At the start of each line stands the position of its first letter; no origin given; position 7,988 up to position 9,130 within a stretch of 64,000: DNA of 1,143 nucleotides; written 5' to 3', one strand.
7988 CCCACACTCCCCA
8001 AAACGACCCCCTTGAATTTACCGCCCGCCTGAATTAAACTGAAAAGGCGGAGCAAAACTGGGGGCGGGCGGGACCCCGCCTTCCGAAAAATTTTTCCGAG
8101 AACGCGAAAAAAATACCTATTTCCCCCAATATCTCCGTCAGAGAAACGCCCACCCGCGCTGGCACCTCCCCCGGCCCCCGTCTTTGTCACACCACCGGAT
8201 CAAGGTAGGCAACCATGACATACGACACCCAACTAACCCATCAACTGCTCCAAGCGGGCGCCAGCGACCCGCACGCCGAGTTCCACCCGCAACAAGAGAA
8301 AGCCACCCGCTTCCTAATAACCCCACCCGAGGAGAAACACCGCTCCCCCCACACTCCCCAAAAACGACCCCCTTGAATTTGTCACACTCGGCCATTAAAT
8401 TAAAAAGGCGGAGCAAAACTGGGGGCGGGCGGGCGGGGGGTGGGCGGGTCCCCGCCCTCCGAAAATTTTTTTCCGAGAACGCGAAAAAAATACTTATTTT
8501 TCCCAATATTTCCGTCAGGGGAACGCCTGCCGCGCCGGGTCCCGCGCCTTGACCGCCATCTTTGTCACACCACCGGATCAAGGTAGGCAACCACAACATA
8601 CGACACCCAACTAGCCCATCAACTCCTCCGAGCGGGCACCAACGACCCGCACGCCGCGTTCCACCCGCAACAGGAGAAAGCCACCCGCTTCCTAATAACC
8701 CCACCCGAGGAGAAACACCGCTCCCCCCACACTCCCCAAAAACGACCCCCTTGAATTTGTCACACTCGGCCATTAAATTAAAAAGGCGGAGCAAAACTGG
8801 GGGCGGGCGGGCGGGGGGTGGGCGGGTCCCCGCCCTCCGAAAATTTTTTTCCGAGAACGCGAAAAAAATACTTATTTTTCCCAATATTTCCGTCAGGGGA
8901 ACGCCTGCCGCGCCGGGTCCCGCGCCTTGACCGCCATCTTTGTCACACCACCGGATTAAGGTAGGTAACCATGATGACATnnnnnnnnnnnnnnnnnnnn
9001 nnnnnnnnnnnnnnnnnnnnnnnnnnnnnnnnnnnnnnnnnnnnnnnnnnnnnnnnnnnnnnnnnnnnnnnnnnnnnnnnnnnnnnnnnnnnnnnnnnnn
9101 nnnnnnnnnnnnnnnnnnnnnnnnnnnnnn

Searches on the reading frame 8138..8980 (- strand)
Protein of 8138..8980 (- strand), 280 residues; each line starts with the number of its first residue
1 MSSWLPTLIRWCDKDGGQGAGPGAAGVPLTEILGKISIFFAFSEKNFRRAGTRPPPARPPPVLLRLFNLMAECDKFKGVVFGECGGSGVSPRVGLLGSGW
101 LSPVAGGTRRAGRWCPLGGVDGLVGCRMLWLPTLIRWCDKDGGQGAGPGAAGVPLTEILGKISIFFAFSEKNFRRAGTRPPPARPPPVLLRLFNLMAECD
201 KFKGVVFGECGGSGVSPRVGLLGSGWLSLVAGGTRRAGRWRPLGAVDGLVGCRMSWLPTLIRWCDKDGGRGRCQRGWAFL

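Call 6: search_protein_families(library=pfam, proteins=[window:8138-8980:-], max_evalue=0.01)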
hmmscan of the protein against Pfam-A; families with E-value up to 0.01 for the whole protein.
window:8138-8980:- (280 aa): 2 families
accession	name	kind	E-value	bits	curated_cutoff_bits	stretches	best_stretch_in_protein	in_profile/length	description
PF08272.16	Zn_Ribbon_Topo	-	0.0045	17.1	25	0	5-15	2-12/41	Topoisomerase I zinc-ribbon-like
PF24692.1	DUF7659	-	0.0047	17.4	27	0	31-50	11-30/135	Family of unknown function (DUF7659)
